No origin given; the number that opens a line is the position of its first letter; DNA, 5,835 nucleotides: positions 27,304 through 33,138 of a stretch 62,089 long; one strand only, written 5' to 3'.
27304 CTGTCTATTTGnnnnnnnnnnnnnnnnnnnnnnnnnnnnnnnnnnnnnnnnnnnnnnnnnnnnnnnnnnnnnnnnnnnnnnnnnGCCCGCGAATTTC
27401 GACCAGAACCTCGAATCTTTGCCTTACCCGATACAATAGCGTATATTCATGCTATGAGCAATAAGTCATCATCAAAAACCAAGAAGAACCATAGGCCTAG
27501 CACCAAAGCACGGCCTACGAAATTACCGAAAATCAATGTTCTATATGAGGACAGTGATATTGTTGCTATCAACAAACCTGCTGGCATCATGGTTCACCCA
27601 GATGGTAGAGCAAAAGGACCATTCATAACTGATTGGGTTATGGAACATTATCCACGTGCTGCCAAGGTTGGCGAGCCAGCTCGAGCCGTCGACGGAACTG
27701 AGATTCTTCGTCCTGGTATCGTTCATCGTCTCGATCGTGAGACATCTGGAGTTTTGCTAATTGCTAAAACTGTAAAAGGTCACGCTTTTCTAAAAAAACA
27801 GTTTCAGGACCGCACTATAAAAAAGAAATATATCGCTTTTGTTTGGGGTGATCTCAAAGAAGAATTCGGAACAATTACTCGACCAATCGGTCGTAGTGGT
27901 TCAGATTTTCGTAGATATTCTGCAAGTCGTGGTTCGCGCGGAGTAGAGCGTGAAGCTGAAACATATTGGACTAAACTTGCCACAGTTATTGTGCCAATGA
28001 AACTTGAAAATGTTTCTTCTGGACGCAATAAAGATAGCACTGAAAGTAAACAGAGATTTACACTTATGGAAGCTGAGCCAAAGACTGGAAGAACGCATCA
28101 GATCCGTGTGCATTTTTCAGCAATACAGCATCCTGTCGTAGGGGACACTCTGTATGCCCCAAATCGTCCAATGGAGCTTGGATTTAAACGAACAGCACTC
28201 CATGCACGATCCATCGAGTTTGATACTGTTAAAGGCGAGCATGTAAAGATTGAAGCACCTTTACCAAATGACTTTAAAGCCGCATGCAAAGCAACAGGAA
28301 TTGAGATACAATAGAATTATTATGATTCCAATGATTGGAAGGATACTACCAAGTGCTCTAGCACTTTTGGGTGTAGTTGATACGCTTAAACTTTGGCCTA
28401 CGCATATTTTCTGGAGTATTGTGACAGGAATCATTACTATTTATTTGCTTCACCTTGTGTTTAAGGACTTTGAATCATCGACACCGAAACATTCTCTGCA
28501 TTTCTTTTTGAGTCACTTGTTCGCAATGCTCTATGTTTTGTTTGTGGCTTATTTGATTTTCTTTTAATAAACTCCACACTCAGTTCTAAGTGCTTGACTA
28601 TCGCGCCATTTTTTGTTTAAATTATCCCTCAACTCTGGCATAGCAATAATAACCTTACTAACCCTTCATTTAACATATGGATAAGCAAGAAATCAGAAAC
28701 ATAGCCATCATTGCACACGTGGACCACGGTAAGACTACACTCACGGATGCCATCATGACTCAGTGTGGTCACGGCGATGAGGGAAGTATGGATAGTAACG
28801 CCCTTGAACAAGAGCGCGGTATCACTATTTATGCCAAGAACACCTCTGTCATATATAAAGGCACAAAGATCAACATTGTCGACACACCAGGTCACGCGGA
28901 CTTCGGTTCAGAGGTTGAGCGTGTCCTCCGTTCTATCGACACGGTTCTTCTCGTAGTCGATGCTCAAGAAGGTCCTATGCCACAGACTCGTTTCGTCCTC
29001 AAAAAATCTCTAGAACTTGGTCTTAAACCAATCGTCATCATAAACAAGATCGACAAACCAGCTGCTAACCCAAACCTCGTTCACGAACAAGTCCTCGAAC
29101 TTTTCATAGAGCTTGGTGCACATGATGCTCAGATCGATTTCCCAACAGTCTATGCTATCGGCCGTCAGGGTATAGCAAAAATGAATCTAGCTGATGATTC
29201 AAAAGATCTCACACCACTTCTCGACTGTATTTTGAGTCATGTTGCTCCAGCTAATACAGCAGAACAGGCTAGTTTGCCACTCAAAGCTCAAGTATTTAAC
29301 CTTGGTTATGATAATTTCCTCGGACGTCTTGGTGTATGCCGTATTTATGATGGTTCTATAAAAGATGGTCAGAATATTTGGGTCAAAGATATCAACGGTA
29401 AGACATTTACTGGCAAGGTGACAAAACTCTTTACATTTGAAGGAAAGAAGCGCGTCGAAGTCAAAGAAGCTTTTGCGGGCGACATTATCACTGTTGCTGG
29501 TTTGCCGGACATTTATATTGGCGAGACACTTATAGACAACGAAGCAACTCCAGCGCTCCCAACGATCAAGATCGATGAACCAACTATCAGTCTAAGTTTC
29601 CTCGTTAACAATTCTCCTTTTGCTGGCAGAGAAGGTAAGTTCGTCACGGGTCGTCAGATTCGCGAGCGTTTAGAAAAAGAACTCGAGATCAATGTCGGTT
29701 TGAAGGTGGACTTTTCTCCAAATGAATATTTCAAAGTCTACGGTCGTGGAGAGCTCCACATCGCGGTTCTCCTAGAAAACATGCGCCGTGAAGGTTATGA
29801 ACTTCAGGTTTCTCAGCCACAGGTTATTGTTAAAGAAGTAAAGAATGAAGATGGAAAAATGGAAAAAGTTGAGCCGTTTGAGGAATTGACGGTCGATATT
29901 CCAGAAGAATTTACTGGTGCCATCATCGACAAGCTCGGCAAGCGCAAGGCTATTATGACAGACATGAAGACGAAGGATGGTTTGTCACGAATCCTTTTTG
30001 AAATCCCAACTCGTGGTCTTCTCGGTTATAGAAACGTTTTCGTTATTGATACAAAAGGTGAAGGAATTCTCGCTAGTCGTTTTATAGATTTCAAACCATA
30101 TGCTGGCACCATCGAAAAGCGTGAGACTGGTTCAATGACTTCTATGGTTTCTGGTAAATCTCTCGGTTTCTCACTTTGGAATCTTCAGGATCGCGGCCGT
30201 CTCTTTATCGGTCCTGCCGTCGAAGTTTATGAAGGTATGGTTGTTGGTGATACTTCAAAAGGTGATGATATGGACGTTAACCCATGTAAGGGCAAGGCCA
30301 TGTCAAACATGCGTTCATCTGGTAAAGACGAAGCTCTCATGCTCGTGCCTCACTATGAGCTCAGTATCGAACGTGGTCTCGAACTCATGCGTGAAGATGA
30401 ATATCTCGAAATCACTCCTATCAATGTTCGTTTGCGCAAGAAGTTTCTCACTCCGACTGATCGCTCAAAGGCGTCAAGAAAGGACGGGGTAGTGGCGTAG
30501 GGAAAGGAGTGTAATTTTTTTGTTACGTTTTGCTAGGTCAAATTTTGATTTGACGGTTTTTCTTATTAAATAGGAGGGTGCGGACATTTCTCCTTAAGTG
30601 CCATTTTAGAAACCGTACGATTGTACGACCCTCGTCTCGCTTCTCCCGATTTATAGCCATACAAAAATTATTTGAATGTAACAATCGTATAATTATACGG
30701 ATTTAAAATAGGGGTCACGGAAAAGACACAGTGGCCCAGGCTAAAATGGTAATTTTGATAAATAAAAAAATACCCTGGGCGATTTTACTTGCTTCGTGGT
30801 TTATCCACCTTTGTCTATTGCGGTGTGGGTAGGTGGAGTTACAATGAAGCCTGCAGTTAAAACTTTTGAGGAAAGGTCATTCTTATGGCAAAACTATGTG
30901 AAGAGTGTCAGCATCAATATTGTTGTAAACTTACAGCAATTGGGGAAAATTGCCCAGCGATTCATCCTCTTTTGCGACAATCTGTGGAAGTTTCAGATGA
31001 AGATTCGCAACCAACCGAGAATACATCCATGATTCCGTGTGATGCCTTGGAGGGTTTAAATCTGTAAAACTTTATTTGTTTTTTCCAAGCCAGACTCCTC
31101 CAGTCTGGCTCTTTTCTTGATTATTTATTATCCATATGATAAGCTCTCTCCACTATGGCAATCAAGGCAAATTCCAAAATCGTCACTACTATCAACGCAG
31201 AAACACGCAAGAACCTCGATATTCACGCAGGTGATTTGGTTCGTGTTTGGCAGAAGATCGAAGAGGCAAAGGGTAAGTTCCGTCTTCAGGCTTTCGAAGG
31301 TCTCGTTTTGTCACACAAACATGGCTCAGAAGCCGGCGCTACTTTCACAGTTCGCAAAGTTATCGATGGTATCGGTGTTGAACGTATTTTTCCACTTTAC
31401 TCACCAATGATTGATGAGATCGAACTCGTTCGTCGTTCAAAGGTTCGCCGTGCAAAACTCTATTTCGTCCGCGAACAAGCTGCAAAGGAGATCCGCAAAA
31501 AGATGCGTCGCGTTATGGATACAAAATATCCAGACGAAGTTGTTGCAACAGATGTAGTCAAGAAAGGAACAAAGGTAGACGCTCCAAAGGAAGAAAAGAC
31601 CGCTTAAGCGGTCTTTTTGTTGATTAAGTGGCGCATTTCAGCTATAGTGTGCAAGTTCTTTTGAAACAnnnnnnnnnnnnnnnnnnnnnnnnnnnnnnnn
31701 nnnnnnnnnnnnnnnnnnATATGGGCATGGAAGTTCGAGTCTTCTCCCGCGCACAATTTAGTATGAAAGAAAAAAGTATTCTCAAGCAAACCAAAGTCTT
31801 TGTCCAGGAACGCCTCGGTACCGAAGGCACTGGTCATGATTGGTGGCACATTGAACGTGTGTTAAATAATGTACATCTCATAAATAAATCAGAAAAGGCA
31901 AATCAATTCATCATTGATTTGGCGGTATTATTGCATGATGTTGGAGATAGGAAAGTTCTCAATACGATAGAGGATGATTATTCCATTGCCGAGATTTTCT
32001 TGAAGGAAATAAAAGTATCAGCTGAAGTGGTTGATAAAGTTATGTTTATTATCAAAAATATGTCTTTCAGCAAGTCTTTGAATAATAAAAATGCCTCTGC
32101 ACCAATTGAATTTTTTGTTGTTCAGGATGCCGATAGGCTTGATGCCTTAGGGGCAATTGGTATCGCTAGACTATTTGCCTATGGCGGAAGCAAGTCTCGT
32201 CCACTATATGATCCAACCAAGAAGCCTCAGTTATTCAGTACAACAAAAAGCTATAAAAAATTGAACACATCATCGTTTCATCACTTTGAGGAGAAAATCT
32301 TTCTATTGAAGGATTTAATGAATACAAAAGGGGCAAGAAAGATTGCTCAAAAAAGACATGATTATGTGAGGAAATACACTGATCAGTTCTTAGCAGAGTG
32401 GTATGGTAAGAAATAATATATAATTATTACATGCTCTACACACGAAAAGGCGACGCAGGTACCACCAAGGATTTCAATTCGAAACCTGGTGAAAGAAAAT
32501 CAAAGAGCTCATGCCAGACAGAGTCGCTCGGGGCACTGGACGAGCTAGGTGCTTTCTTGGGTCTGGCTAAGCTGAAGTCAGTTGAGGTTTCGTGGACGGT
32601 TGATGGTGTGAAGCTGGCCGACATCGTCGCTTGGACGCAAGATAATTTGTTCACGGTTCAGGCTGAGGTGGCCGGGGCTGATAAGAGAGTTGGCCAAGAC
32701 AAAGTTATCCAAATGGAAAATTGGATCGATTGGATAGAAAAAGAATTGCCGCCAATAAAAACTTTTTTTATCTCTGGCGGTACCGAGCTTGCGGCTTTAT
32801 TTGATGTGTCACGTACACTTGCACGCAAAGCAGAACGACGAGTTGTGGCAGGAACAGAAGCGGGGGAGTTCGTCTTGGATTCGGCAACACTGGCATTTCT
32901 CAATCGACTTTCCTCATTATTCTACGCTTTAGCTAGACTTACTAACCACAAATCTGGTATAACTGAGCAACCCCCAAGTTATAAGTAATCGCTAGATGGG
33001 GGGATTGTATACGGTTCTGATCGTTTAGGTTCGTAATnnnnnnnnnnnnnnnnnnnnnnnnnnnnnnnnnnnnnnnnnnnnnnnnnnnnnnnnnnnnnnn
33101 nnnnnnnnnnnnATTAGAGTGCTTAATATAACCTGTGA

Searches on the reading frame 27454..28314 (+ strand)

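Call 11: search_protein_families(library=pfam, max_evalue=0.001, proteins=[window:27454-28314:+])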
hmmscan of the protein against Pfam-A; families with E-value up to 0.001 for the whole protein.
window:27454-28314:+ (286 aa): 1 family
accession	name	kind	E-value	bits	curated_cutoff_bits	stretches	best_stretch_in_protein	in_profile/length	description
PF00849.27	PseudoU_synth_2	-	4.4e-31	108.6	26.8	1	36-223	2-152/152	RNA pseudouridylate synthase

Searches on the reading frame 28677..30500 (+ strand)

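Call 11: search_protein_families(library=pfam, max_evalue=0.001, proteins=[window:28677-30500:+])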
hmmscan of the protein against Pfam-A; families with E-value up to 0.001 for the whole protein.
window:28677-30500:+ (607 aa): 7 families
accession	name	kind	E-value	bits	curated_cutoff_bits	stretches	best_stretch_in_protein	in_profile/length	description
PF00009.33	GTP_EFTU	-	4.9e-51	173.4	26.5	1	5-189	2-186/188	Elongation factor Tu GTP binding domain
PF21018.2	BipA_C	-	1.9e-38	131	23.8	1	484-592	1-109/110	TypA/BipA C-terminal domain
PF00679.30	EFG_C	-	3.8e-19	69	27.9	1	398-481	3-87/89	Elongation factor G C-terminus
PF03144.31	GTP_EFTU_D2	-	2.8e-12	47.3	30.3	1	216-285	1-72/73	Elongation factor Tu domain 2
PF22042.2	EF-G_D2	-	6.7e-11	42.6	27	1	201-286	1-82/84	Elongation factor G domain 2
PF01926.29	MMR_HSR1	-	1.4e-07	32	21.9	1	9-124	2-113/113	50S ribosome-binding GTPase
PF02421.24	FeoB_N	-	0.00043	20.3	27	0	47-141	31-131/156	Ferrous iron transport protein B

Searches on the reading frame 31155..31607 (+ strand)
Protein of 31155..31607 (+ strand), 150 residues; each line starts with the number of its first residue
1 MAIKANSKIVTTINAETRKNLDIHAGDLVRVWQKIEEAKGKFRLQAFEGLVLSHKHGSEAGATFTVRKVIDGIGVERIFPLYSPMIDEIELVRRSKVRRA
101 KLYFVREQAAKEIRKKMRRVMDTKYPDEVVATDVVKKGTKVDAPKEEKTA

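Call 11: search_protein_families(library=pfam, max_evalue=0.001, proteins=[window:31155-31607:+])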
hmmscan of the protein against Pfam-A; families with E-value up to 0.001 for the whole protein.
window:31155-31607:+ (150 aa): 1 family
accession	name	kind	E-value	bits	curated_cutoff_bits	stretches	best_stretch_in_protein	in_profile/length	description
PF01245.26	Ribosomal_L19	-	5e-32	110.6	22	1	11-116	4-109/111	Ribosomal protein L19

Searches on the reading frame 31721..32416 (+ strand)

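Call 11: search_protein_families(library=pfam, max_evalue=0.001, proteins=[window:31721-32416:+])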
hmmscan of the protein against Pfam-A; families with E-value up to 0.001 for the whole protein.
window:31721-32416:+ (231 aa): 1 family
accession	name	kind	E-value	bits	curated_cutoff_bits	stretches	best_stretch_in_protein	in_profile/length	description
PF01966.28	HD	-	2.2e-06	28.4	22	1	43-142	4-115/116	HD domain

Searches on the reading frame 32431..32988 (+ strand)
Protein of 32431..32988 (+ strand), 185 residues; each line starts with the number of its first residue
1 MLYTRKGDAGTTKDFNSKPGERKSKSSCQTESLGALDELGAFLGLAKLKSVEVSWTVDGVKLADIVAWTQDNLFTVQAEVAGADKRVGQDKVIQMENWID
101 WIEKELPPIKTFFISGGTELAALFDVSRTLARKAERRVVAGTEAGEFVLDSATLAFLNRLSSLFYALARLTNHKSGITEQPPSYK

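Call 11: search_protein_families(library=pfam, max_evalue=0.001, proteins=[window:32431-32988:+])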
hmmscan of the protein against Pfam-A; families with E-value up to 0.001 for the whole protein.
window:32431-32988:+ (185 aa): 1 family
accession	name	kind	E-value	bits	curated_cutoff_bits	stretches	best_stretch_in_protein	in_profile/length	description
PF01923.23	Cob_adeno_trans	-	2.8e-38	132.1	24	1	2-170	1-170/171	Cobalamin adenosyltransferase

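Call 13: find_related_loci(query=window:32431-32988:+, collection=genome_contigs, flank=10000)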
Query window:32431-32988:+ (185 aa) in genome_contigs; peptide patterns used: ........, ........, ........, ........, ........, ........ (x = any residue, [..] = any of these).
265 stretches matched a pattern; 41 encode a relative of the query (tblastn E <= 1e-3); 41 distinct loci.
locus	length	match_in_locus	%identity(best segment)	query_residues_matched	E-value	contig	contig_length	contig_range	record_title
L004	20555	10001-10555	89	1-185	6e-109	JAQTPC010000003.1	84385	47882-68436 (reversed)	MAG: Candidatus Paceibacterota bacterium isolate STB_107 NODE_589_length_84385_cov_4.171533_Sandtown_B, whole genome sho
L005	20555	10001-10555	89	1-185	5e-107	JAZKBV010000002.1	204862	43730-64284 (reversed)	MAG: Patescibacteria group bacterium isolate ADI_H3L2_122-bin008 ADIH3L2_B008_0_000000000002, whole genome shotgun seque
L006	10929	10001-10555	89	1-185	7e-107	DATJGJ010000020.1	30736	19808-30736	MAG TPA_asm: Candidatus Paceibacterota bacterium isolate SMAG_U15483 k141_8122799, whole genome shotgun sequence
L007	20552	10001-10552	80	1-184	5e-97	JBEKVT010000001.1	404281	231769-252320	MAG: Minisyncoccia bacterium isolate SPRUCE 610 SPRUCE_610_1, whole genome shotgun sequence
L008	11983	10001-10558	76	1-184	5e-93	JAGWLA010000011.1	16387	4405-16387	MAG: Patescibacteria group bacterium isolate REEB174 contig-150_4127, whole genome shotgun sequence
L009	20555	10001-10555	75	1-185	3e-91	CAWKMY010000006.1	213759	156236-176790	MAG: uncultured bacterium isolate MFD01223.bin.2.47 genome assembly, contig: contig_8201, whole genome shotgun sequence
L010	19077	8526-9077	74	1-184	2e-89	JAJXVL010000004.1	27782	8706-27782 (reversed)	MAG: bacterium isolate BP5.bin30 NODE_2660_length_27782_cov_1.888881, whole genome shotgun sequence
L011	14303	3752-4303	72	1-184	5e-89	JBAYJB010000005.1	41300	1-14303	MAG: Candidatus Paceibacterota bacterium isolate SO_2016_GW1_45 scaffold01773_OW334_2016, whole genome shotgun sequence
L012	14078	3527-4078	70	1-185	1e-83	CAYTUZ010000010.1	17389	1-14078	MAG TPA_asm: uncultured Candidatus Saccharibacteria bacterium isolate binchicken_co50_16 genome assembly, contig: NODE_3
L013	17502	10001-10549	58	1-185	6e-68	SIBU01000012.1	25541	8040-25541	MAG: Candidatus Taylorbacteria bacterium isolate Baikal-deep-G184 BACOMB-C8948, whole genome shotgun sequence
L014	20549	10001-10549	58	1-185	1e-66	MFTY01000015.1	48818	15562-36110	MAG: Candidatus Nomurabacteria bacterium RIFCSPHIGHO2_02_FULL_35_13 rifcsphigho2_02_scaffold_3316, whole genome shotgun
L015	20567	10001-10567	59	1-185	3e-66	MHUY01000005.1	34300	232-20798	MAG: Candidatus Yonathbacteria bacterium RIFOXYC2_FULL_47_9 rifoxyc2_full_scaffold_1279, whole genome shotgun sequence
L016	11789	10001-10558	59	1-184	5e-65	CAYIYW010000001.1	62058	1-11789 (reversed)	MAG TPA_asm: uncultured Candidatus Saccharibacteria bacterium isolate ERP119705_co9_37 genome assembly, contig: NODE_329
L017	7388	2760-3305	55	1-184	1e-64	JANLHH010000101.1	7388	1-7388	MAG: Patescibacteria group bacterium isolate P6-12 k99_371655, whole genome shotgun sequence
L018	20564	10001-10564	58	1-184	2e-64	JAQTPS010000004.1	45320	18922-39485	MAG: Candidatus Paceibacterota bacterium isolate STB_121 NODE_1666_length_45320_cov_3.648596_Sandtown_B, whole genome sh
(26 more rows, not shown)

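Call 98: find_encoding_contigs(protein=window:32431-32988:+, flank=10000, max_places=10)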
Protein window:32431-32988:+ (185 aa): 9 contigs read that carry it; 6 places shown.
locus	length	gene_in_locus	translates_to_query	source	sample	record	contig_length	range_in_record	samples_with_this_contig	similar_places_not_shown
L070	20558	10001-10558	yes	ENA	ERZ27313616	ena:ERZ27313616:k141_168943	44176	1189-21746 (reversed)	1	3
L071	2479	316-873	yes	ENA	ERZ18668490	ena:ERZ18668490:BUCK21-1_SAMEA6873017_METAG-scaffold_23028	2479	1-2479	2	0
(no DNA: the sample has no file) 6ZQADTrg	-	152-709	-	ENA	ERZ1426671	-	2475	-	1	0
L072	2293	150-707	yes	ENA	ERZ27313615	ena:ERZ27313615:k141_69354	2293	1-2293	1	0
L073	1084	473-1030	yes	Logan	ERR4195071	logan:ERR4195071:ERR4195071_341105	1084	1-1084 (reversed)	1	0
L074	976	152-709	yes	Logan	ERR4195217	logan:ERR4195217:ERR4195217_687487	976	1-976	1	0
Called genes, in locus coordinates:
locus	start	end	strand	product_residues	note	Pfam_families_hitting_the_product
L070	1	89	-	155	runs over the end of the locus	-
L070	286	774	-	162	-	PF13392:HNH_3 (weak)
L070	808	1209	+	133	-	PF03652:RuvX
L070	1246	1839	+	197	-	PF09335:VTT_dom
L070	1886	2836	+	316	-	PF11104:PilM_2 (weak)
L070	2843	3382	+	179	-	-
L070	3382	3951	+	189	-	-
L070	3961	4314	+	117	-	-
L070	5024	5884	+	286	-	PF00849:PseudoU_synth_2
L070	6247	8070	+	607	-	PF00009:GTP_EFTU, PF01926:MMR_HSR1 (weak), PF22042:EF-G_D2, PF03144:GTP_EFTU_D2, PF00679:EFG_C, PF21018:BipA_C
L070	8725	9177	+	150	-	PF01245:Ribosomal_L19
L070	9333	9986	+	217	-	PF01966:HD (weak)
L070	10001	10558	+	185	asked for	PF01923:Cob_adeno_trans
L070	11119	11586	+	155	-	PF12773:DZR (weak), PF13240:Zn_Ribbon_1, PF13248:Zn_ribbon_3 (weak)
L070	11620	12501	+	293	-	PF13240:Zn_Ribbon_1 (weak), PF07719:TPR_2 (faint), PF13424:TPR_12 (faint)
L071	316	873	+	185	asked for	PF01923:Cob_adeno_trans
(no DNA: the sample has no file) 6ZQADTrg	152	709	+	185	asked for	PF01923:Cob_adeno_trans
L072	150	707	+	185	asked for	PF01923:Cob_adeno_trans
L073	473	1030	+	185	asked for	PF01923:Cob_adeno_trans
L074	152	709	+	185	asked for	PF01923:Cob_adeno_trans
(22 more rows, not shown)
